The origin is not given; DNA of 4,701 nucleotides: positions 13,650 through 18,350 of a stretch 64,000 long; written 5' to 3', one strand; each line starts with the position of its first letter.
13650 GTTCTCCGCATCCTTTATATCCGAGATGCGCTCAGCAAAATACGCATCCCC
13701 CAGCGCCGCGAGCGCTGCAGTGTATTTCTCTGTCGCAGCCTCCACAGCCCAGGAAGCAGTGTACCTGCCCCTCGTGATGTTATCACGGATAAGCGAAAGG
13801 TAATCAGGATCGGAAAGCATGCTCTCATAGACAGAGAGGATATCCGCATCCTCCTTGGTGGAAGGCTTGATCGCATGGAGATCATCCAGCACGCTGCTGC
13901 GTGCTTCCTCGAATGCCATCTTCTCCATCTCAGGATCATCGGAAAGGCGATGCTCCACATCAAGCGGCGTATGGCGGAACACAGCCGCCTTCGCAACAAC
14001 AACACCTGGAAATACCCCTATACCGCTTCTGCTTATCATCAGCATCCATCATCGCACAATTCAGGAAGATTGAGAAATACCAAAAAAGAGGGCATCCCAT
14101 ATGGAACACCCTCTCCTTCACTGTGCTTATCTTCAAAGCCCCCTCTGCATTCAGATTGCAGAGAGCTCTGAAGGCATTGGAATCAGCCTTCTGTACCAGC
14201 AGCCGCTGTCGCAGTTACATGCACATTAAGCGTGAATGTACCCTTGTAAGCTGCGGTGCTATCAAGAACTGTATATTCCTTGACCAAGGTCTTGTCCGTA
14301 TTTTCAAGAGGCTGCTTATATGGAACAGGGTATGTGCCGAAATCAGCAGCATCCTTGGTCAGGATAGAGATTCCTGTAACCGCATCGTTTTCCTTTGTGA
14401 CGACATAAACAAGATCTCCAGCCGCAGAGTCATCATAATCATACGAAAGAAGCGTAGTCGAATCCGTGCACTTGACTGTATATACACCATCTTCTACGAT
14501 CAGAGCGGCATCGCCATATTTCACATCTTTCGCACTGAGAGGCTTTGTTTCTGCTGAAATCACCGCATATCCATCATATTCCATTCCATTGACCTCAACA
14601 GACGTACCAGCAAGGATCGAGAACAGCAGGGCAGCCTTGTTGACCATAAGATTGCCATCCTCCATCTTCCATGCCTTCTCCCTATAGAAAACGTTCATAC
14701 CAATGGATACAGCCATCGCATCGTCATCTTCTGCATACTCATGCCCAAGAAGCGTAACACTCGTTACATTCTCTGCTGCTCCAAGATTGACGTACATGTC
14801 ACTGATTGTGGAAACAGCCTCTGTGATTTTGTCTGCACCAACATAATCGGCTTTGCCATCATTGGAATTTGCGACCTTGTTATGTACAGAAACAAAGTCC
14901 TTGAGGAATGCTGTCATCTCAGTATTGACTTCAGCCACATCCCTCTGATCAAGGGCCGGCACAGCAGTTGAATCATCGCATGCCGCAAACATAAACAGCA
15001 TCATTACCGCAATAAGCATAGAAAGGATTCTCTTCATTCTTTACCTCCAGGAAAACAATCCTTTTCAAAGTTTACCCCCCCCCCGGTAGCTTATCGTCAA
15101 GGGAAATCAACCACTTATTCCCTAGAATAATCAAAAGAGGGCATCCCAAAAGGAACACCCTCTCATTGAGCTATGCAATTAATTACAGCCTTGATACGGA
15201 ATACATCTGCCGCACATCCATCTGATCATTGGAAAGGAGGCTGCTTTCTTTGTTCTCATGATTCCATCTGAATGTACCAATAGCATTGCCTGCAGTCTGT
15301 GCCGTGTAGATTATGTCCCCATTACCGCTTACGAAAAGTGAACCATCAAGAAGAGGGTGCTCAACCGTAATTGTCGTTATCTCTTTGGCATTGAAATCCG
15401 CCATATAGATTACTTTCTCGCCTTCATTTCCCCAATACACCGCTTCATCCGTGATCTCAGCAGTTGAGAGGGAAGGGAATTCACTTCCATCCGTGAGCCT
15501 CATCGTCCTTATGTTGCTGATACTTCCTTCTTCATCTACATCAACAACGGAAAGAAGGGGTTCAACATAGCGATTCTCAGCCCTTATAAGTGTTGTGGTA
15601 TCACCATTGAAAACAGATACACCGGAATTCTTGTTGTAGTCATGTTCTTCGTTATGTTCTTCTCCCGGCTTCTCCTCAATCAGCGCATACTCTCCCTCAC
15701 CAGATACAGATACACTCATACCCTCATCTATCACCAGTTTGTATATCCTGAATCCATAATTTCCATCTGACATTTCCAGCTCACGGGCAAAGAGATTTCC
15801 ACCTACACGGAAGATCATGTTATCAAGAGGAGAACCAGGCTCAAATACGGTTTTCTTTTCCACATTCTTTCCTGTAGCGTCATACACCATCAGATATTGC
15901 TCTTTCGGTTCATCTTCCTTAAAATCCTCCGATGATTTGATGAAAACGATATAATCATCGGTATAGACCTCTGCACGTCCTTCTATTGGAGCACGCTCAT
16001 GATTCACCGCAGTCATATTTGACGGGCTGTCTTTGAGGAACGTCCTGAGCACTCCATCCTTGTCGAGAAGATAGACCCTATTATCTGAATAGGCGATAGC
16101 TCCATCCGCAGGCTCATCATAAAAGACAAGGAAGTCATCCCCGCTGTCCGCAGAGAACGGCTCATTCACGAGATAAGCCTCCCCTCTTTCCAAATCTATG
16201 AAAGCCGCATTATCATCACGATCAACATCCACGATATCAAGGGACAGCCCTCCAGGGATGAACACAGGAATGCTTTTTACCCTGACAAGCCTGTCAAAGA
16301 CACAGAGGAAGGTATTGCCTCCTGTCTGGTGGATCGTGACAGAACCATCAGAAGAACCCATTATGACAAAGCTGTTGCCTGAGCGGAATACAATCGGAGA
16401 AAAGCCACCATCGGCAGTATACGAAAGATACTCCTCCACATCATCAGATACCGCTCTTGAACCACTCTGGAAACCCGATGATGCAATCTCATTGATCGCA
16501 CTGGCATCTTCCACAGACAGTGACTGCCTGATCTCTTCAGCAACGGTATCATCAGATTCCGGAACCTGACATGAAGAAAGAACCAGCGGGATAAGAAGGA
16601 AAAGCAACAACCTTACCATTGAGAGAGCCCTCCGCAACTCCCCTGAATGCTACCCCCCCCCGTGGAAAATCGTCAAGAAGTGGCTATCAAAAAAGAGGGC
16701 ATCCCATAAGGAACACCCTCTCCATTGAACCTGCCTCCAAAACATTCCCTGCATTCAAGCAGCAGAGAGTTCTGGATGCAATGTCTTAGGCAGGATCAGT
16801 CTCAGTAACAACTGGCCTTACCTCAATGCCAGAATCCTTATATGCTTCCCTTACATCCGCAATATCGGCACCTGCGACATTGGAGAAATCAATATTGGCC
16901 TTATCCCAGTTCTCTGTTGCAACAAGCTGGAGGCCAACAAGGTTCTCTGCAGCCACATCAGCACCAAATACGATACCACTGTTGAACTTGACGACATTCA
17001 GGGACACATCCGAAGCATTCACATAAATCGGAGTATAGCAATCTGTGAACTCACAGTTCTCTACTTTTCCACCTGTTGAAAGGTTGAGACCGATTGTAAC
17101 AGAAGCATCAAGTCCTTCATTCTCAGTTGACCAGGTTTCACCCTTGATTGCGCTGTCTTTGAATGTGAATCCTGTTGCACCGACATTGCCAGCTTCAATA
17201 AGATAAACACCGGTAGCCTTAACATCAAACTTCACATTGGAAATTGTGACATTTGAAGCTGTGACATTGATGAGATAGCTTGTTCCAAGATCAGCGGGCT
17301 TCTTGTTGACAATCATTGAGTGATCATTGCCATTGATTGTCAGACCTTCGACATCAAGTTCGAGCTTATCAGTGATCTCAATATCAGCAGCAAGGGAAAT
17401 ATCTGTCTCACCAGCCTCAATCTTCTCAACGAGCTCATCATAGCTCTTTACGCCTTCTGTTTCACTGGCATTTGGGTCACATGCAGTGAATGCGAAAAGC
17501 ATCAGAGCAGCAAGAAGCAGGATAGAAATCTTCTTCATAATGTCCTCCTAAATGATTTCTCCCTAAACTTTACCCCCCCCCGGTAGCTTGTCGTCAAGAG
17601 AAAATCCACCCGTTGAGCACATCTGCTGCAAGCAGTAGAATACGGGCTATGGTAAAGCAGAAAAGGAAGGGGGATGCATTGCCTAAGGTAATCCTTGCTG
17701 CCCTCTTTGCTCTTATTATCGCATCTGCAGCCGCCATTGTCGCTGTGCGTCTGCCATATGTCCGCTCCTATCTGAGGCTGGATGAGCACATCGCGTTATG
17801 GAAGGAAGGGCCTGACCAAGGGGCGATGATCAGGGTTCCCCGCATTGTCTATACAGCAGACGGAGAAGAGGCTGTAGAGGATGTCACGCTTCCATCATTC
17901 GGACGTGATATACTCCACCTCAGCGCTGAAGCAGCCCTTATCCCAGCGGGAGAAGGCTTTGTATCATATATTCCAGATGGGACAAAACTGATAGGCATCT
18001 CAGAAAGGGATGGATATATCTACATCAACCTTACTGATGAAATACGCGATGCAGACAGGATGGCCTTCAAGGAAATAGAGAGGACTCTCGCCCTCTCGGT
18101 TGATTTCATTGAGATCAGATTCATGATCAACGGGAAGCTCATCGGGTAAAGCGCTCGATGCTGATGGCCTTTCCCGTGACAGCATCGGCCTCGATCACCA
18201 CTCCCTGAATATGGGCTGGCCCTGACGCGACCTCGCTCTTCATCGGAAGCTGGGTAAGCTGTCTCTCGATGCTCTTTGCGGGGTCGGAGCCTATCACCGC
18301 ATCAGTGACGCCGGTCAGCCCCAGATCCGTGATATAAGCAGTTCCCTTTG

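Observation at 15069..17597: Three tandem lipoprotein genes each driven by the same promoter cassette with a poly-G tract in the -35/-10 spacer (candidate combinatorial phase variation)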

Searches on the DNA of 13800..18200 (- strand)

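Call 36: search_rna_families(source=window, start=13800, end=18200, threshold=evalue, max_evalue=1)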
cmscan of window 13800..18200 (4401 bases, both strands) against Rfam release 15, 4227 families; matches with E-value up to 1: 0.
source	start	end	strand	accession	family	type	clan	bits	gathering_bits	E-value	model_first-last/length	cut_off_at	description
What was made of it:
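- Tried and rejected: Searched over 13800-18200 at E up to 1: nothing, so no known leader or riboswitch (call 36).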

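Call 83: search_dna_similar(query=window:14000-17700:-, collection=plasmids, mode=distant, max_rows=10)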
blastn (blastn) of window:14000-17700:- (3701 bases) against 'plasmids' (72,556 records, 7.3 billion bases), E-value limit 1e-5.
No match.

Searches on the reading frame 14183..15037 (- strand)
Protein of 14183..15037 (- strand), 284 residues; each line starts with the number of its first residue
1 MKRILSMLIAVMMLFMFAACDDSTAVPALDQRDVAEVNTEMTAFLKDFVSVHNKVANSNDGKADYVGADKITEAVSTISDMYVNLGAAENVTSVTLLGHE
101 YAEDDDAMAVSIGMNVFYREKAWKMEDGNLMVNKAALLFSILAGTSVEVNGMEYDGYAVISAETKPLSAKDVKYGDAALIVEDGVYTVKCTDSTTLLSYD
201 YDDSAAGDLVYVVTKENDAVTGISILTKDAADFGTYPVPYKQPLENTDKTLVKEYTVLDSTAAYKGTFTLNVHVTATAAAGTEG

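Call 5: search_protein_families(library=pfam, proteins=[window:14183-15037:-], max_evalue=0.1)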
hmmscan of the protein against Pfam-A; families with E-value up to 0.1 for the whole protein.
window:14183-15037:- (284 aa): 1 family
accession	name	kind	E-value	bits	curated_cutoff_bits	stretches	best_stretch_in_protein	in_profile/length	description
PF21762.3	DEDDh_C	-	0.083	13.5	27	0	51-132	65-145/188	DNA polymerase III subunit epsilon-like, C-terminal domain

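Call 6: search_protein_families(library=ncbifam, proteins=[window:14183-15037:-], max_evalue=0.1)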
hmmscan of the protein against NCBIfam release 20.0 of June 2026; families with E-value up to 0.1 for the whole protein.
window:14183-15037:- (284 aa): 1 family
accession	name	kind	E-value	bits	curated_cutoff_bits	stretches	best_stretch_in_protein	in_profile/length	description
NF008575.0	PRK11530.1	equivalog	0.049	13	158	1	1-53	1-52/183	hypothetical protein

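Call 34: find_encoding_contigs(protein=window:14183-15037:-, flank=4000, max_places=10)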
Protein window:14183-15037:- (284 aa): 21 contigs read that carry it; 10 places shown.
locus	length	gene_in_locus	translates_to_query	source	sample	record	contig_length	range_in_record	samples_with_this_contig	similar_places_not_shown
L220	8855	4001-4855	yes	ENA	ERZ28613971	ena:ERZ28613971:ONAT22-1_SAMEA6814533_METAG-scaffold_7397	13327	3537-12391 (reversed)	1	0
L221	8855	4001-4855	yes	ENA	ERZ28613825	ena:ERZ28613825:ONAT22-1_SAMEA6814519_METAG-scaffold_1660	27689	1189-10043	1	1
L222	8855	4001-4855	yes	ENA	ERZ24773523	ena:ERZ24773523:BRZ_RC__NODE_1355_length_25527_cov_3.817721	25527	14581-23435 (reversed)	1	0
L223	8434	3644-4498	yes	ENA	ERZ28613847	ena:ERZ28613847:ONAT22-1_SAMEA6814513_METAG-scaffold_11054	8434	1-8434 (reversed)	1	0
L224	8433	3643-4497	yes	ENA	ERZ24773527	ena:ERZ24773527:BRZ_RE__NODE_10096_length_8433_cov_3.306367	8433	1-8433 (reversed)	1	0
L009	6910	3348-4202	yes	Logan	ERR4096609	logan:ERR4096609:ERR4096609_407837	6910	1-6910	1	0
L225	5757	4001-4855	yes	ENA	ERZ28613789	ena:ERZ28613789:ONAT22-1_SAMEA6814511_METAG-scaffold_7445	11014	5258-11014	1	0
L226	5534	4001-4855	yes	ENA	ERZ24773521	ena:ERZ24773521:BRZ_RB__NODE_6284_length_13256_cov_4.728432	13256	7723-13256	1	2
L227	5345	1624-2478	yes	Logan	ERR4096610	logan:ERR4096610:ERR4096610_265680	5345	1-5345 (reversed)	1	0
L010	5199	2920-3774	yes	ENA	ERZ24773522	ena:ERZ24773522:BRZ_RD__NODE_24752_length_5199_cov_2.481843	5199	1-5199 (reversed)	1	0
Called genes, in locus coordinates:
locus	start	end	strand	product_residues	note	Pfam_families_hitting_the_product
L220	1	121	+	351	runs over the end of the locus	?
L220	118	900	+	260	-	PF00149:Metallophos (weak), PF13277:YmdB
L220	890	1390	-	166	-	PF10646:Germane (weak)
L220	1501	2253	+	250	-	-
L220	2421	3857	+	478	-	-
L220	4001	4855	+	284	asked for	-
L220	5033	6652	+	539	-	-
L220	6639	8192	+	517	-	PF00005:ABC_tran (faint), PF00025:Arf (faint), PF01926:MMR_HSR1, PF02421:FeoB_N, PF00009:GTP_EFTU, PF01926:MMR_HSR1, PF02421:FeoB_N, PF14714:KH_dom-like, +5 more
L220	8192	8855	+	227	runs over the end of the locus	PF00702:Hydrolase, PF13419:HAD_2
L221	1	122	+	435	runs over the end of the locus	?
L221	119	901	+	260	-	PF00149:Metallophos (weak), PF13277:YmdB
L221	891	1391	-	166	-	PF10646:Germane (weak)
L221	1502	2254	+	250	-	-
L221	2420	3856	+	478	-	-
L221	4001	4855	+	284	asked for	-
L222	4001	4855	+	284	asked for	-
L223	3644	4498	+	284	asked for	-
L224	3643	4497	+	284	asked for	-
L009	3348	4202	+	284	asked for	-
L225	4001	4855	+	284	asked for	-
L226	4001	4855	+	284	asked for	-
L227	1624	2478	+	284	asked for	-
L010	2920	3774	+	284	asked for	-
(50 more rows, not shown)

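Call 44: find_homologous_proteins(query=window:14183-15037:-, max_evalue=0.001)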
Query window:14183-15037:- (284 aa): 6 proteins with E <= 0.001 among 2123 candidates.
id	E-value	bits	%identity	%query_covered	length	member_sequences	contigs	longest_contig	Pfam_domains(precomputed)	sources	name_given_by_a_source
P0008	9.4e-168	574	95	100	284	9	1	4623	-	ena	-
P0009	3.3e-161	553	93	100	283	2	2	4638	-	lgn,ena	-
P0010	1.4e-160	551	90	100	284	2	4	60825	-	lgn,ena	-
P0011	2.1e-159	547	92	100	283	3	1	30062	-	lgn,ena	-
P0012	9.7e-156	535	90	100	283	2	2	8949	-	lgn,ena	-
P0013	4.6e-82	293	55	98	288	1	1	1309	-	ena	-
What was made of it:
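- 14183..15037 (-): lp1: 284-aa lipoprotein, signal peptide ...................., SD GGAGG 15044-15048. Predicted helix plus beta-sandwich-like domains. 6 homologue clusters (call 44).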

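Call 46: find_encoding_contigs(protein=P0010, flank=5000, max_places=5)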
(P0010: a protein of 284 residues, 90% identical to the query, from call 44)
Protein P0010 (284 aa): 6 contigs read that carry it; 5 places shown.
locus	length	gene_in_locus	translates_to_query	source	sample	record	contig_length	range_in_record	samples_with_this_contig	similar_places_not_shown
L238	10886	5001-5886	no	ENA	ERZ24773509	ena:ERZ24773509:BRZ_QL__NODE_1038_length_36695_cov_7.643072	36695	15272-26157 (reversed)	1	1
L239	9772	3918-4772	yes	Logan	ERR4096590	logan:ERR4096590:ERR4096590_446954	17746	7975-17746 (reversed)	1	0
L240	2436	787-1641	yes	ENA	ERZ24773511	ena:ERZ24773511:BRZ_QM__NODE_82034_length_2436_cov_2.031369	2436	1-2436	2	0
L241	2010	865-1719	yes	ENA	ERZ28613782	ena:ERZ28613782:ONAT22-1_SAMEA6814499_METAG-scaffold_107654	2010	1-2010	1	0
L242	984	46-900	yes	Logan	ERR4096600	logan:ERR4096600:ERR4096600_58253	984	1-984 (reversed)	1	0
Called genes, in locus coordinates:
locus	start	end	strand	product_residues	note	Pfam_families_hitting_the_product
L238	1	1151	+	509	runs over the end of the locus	PF12072:RNase_Y_N, PF00013:KH_1, PF22891:KH_PNO1_2nd (faint), PF01966:HD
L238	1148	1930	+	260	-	PF00149:Metallophos (weak), PF13277:YmdB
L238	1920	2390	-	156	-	PF10646:Germane (weak)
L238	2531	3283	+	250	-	-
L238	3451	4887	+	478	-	-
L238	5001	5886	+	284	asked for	-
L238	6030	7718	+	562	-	PF05524:PEP-utilisers_N, PF00391:PEP-utilizers, PF02896:PEP-utilizers_C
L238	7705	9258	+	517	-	PF00005:ABC_tran (faint), PF00025:Arf (faint), PF01926:MMR_HSR1, PF02421:FeoB_N, PF00009:GTP_EFTU, PF01926:MMR_HSR1, PF02421:FeoB_N, PF14714:KH_dom-like, +5 more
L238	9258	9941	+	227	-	PF00702:Hydrolase, PF13419:HAD_2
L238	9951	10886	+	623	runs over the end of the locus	-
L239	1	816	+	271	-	?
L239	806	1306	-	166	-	PF10646:Germane (weak)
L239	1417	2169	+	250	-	-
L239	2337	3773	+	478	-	-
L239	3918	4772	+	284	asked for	-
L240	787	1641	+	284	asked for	-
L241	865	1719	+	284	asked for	-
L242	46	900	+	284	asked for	-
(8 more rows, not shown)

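Call 47: find_encoding_contigs(protein=P0011, flank=5000, max_places=4)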
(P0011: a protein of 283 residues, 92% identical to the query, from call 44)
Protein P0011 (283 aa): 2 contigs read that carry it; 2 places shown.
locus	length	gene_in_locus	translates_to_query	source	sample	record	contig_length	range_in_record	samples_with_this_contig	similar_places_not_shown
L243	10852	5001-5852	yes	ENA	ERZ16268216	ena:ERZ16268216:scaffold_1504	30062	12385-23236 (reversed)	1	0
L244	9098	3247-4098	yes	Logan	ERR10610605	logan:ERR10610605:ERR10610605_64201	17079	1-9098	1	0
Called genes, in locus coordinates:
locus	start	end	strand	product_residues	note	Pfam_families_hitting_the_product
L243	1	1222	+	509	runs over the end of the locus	PF12072:RNase_Y_N, PF00013:KH_1, PF22891:KH_PNO1_2nd (faint), PF01966:HD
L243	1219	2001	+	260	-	PF00149:Metallophos (weak), PF13277:YmdB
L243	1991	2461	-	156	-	PF10646:Germane (weak)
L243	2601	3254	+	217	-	-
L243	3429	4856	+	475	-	-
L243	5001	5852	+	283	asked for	-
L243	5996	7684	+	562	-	PF05524:PEP-utilisers_N, PF00391:PEP-utilizers, PF02896:PEP-utilizers_C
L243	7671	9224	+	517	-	PF00005:ABC_tran (faint), PF00025:Arf (faint), PF01926:MMR_HSR1, PF02421:FeoB_N, PF00009:GTP_EFTU, PF01926:MMR_HSR1, PF02421:FeoB_N, PF14714:KH_dom-like, +5 more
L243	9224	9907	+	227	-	PF00702:Hydrolase, PF13419:HAD_2, PF13242:Hydrolase_like (faint)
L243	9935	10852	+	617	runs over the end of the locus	-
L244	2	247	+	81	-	?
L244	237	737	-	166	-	PF10646:Germane (weak)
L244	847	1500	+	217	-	-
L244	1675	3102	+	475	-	-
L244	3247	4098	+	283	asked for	-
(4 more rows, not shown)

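Call 48: find_encoding_contigs(protein=P0012, flank=5000, max_places=4)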
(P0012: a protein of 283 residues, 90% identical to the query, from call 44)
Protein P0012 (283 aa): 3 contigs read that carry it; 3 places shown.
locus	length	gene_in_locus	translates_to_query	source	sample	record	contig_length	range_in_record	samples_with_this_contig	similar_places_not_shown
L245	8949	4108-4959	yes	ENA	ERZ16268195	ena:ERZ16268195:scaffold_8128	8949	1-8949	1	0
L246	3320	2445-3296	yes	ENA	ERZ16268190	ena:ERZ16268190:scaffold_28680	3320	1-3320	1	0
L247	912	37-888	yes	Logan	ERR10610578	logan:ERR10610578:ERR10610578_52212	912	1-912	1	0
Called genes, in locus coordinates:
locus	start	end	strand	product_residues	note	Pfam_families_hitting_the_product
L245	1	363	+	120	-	?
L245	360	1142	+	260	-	PF00149:Metallophos (weak), PF13277:YmdB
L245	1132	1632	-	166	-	PF10646:Germane (weak)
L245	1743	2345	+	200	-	-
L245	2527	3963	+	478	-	-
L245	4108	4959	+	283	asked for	-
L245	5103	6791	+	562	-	PF05524:PEP-utilisers_N, PF00391:PEP-utilizers, PF02896:PEP-utilizers_C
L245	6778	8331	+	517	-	PF00005:ABC_tran (faint), PF00025:Arf (faint), PF01926:MMR_HSR1, PF02421:FeoB_N, PF00009:GTP_EFTU, PF01926:MMR_HSR1, PF02421:FeoB_N, PF14714:KH_dom-like, +5 more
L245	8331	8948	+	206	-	?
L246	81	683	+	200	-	-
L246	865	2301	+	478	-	-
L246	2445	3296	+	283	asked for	-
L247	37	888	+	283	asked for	-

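Call 62: predict_structure(alignment_id=A2)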
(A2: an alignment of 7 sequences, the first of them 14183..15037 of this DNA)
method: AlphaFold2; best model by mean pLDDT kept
length: 284 residues; sequences in the alignment: 7
mean_pLDDT: 68.7   pTM: 0.64
mean pLDDT of the five models: 68.7, 68.7, 67.4, 65.4, 63.5
residues with pLDDT >= 90: 14; 70-90: 137; 50-70: 98; < 50: 35
segments of 3 or more residues with pLDDT < 50: 1-25, 280-284
pLDDT, mean of each block of 10 residues (from residue 1): 36 31 49 86 83 69 58 71 88 86 72 55 90 85 82 76 68 72 78 60 67 73 63 51 69 74 74 68 44
secondary structure, 60 per line:
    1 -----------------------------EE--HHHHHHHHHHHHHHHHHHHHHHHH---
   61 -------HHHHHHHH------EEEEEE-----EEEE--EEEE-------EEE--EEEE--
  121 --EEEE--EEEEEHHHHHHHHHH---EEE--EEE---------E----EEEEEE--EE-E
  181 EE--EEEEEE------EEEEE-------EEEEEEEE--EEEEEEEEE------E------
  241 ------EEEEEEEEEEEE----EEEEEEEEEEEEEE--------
elements in order: H34-57 H68-75 E82-87 E93-96 E99-102 E110-112 E115-118 E123-126 E129-133 H134-143 E147-149 E152-154 E169-174 E180-182 E185-190 E197-201 E209-216 E219-227 E247-258 E263-276

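Call 65: fold_search(model_id=the predicted structure, library=pdb)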
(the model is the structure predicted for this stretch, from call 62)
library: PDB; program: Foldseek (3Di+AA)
matches with E <= 10: 1023; with E <= 0.001: 5
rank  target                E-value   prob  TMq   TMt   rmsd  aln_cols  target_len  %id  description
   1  4nuq                  3.1e-04  0.85  0.20  0.25  18.5       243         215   11  Crystal structure of mouse N-cadherin EC1-2 W2F (released 2014-09-24)
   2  4nup_A                5.5e-04  0.57  0.18  0.21  18.9       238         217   12  Crystal structure of mouse N-cadherin EC1-2 with AA insertion between residues 2 and 3 (released 2014-09-24)
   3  7ev1_A                6.5e-04  0.85  0.21  0.26  18.4       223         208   12  Crystal structure of LI-Cadherin EC1-2 (released 2021-06-16)
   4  3v9f_A                7.3e-04  1.00  0.26  0.12   9.1       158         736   11  Crystal Structure of the extracellular domain of the putative hybrid two component system BT3049 from B. thetaiotaomic (released 2012-03-14)
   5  4num_A                8.2e-04  0.84  0.21  0.26  18.4       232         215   12  Crystal structure of mouse N-cadherin EC1-2 A78SI92M (released 2014-09-24)
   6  2wcp                  2.0e-03  0.69  0.21  0.27  19.5       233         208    8  CRYSTAL STRUCTURE OF MOUSE CADHERIN-23 EC1-2 (released 2010-04-21)
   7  6cg6                  2.0e-03  0.66  0.20  0.25  17.6       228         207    8  mouse cadherin-10 EC1-2 adhesive fragment (released 2018-05-09)
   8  4a2l_A                2.2e-03  0.99  0.27  0.12   9.1       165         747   10  Structure of the periplasmic domain of the heparin and heparan sulphate sensing hybrid two component system BT4663 in  (released 2012-05-02)
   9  4a2m_B                2.2e-03  0.99  0.27  0.12  10.5       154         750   10  Structure of the periplasmic domain of the heparin and heparan sulphate sensing hybrid two component system BT4663 in  (released 2012-05-02)
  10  6vg4_A                2.2e-03  0.77  0.21  0.11  17.2       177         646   15  Human protocadherin 10 ectodomain (released 2020-03-11)
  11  4a2l_F                2.3e-03  0.99  0.28  0.12   9.8       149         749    9  Structure of the periplasmic domain of the heparin and heparan sulphate sensing hybrid two component system BT4663 in  (released 2012-05-02)
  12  4a2l_C                2.6e-03  0.99  0.28  0.12  10.4       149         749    9  Structure of the periplasmic domain of the heparin and heparan sulphate sensing hybrid two component system BT4663 in  (released 2012-05-02)
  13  4a2l_D                2.8e-03  0.99  0.27  0.12   9.3       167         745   10  Structure of the periplasmic domain of the heparin and heparan sulphate sensing hybrid two component system BT4663 in  (released 2012-05-02)
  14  2a4e                  3.5e-03  0.51  0.19  0.24  18.0       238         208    6  Crystal structure of mouse cadherin-11 EC1-2 (released 2006-04-25)
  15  7scm_A                3.7e-03  0.72  0.20  0.26  17.6       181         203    9  Crystal Structure of Ancestral Amniote Cadherin-23 EC1-2 (released 2022-10-05)
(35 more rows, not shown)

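Call 67: search_protein_families(library=pfam, proteins=[L243:2601-3254:+, L245:1743-2345:+], max_evalue=0.01)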
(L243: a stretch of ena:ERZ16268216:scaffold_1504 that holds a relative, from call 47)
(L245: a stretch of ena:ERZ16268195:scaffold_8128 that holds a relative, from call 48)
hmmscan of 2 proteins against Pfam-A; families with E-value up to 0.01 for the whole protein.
L243:2601-3254:+ (217 aa): 0 families

L245:1743-2345:+ (200 aa): 0 families

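Call 73: find_encoding_contigs(protein=P0008, flank=4000, max_places=10)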
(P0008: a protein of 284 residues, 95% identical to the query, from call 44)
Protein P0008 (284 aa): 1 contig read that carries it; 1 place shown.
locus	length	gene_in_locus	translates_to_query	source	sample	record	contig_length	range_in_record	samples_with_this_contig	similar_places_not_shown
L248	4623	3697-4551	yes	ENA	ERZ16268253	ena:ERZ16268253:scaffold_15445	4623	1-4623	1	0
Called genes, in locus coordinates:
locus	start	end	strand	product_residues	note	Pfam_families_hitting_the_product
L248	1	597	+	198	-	?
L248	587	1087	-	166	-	PF10646:Germane (weak)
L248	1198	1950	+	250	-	-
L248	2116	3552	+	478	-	-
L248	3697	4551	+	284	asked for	-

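Call 74: find_encoding_contigs(protein=P0009, flank=4000, max_places=10)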
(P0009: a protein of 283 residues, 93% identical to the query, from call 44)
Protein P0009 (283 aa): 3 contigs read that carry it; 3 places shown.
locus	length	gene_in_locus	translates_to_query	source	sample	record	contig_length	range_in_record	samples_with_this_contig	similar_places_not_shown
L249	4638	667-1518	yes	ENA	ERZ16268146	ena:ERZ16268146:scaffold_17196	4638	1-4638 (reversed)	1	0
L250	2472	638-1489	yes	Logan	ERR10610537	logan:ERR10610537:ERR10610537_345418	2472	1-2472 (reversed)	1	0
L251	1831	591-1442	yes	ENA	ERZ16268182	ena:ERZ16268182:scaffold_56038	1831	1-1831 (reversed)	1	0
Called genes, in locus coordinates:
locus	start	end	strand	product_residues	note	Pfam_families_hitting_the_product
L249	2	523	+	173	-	?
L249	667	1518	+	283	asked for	-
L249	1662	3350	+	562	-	PF05524:PEP-utilisers_N, PF00391:PEP-utilizers, PF02896:PEP-utilizers_C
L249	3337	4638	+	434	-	?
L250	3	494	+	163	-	?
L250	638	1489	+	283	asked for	-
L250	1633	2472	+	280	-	?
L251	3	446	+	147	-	?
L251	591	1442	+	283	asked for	-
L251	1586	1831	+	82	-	?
